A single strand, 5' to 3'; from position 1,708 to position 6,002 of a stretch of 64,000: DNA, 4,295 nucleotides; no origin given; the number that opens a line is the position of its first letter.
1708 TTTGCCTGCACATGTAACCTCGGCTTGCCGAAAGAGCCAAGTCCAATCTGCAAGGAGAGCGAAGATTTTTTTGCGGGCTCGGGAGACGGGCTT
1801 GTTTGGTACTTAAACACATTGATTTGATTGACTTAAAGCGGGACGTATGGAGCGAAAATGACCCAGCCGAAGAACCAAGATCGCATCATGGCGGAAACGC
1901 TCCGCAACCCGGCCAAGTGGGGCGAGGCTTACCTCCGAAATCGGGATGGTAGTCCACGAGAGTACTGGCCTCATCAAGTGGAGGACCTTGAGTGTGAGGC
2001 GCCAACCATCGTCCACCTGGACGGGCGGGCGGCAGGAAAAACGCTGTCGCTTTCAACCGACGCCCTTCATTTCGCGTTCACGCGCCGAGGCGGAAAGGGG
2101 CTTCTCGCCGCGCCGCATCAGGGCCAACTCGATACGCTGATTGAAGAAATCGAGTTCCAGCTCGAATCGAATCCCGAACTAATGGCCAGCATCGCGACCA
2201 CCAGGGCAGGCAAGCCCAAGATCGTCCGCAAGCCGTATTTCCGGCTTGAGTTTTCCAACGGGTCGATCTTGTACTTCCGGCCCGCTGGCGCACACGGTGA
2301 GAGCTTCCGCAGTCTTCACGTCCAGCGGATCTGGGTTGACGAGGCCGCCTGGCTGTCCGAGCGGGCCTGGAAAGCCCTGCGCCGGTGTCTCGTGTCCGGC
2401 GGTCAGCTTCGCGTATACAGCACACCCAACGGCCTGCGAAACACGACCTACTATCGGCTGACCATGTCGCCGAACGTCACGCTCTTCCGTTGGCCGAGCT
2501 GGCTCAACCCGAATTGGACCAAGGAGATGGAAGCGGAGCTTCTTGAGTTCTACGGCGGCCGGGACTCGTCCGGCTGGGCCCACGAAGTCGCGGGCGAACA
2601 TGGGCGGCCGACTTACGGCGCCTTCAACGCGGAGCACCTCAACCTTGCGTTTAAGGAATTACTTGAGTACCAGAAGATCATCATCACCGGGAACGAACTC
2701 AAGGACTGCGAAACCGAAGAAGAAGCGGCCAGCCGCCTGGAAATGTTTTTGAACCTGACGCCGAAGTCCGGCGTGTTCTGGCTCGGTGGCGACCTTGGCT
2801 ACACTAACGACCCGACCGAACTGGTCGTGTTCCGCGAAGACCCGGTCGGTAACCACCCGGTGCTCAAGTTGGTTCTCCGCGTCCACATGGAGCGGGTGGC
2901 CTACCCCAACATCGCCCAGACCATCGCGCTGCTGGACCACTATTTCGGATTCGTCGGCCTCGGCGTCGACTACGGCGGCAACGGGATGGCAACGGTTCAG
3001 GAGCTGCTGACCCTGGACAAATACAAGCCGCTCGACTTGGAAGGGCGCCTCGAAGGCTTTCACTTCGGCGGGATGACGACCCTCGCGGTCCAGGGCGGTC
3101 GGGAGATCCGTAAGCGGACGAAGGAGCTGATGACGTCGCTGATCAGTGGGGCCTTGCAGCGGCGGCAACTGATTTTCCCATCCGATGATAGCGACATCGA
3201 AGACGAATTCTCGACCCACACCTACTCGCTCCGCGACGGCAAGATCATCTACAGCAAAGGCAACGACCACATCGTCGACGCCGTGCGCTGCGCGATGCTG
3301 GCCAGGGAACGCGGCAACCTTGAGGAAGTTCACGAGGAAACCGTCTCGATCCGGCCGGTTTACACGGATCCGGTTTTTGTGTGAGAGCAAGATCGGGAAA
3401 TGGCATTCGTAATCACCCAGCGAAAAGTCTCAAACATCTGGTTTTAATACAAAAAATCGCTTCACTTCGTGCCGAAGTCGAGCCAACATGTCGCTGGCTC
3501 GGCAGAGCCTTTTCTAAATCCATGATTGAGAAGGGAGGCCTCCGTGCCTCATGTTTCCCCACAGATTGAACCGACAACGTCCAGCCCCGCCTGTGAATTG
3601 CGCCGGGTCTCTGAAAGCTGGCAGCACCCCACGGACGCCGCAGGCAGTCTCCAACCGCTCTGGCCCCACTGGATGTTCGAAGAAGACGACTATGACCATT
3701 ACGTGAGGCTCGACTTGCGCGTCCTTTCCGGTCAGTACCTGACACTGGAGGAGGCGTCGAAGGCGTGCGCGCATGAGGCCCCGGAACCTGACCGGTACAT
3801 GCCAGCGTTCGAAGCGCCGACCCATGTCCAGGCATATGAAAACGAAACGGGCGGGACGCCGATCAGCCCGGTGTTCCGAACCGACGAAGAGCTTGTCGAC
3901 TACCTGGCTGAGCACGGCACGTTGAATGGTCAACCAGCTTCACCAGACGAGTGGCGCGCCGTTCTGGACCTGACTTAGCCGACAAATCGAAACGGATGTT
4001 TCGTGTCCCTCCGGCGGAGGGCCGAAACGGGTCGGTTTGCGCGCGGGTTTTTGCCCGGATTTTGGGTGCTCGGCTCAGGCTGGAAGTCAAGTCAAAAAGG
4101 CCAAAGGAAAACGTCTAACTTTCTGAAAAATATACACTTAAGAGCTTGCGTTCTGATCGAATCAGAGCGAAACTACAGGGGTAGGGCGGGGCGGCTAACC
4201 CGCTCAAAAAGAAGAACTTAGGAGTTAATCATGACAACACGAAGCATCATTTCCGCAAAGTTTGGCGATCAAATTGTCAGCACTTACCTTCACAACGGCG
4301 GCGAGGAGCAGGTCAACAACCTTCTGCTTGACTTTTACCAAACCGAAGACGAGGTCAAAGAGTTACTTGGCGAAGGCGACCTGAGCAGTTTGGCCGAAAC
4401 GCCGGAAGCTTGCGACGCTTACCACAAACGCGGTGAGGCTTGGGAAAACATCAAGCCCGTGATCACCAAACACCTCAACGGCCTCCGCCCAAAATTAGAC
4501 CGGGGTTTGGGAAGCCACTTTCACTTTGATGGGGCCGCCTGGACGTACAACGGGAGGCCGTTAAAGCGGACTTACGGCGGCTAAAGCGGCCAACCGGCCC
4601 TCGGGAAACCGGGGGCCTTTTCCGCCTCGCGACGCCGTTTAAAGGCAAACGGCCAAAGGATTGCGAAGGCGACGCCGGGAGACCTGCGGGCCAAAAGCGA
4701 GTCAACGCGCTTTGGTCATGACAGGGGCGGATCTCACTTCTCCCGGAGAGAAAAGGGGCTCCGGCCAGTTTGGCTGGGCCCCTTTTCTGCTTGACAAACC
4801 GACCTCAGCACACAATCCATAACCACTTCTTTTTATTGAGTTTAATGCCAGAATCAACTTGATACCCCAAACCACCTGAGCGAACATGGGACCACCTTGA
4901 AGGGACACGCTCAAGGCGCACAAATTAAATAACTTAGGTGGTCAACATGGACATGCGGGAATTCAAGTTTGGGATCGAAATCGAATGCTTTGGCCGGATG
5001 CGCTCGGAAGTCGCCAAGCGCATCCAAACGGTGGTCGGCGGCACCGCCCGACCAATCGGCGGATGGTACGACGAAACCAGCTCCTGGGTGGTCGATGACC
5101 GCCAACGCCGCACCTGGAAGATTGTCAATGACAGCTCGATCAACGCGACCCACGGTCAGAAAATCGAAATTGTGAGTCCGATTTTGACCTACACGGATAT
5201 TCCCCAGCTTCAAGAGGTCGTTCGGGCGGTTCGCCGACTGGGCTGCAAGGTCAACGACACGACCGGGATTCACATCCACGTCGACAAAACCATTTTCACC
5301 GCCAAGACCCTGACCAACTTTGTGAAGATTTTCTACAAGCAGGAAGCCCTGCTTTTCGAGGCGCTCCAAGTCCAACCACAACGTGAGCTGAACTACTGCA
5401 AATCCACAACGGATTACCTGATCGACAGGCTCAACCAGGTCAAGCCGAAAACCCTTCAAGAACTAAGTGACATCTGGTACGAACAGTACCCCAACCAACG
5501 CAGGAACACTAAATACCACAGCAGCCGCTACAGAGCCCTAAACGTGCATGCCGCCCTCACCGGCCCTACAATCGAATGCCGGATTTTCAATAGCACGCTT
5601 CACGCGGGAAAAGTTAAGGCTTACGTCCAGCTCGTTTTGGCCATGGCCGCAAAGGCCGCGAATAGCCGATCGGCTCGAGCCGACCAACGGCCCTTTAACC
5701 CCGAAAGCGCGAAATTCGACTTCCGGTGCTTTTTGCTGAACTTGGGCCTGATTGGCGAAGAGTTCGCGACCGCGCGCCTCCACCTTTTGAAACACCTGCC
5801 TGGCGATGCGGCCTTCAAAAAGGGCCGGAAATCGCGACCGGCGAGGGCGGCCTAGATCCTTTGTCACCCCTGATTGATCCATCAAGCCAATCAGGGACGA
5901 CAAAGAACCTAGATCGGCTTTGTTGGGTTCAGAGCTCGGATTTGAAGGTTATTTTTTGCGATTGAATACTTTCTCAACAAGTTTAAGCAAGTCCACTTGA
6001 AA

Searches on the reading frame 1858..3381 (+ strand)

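Call 20: search_protein_families(library=pfam, proteins=[window:1858-3381:+], max_evalue=0.001)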
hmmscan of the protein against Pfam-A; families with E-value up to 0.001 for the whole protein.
window:1858-3381:+ (508 aa): 1 family
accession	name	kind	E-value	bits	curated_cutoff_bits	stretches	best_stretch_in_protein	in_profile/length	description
PF03237.21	Terminase_6N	-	2.6e-09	37.5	22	1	54-194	3-139/215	Terminase large subunit, T4likevirus-type, N-terminal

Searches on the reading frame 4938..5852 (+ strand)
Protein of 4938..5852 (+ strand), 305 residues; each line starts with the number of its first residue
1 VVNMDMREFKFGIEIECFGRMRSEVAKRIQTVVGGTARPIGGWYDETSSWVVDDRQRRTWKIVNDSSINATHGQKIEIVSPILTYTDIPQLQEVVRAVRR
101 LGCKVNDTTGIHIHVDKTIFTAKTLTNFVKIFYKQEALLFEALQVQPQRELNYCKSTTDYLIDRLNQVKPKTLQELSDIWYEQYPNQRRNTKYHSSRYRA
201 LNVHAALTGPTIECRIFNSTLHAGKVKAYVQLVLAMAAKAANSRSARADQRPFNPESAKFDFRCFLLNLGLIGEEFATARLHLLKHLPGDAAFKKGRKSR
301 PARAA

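Call 20: search_protein_families(library=pfam, proteins=[window:4938-5852:+], max_evalue=0.001)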
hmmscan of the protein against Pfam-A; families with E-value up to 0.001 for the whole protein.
window:4938-5852:+ (305 aa): 1 family
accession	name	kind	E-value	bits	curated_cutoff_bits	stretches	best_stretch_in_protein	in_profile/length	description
PF12224.13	Amidoligase_2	-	1.1e-56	192.9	22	1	8-236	2-244/245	Putative amidoligase enzyme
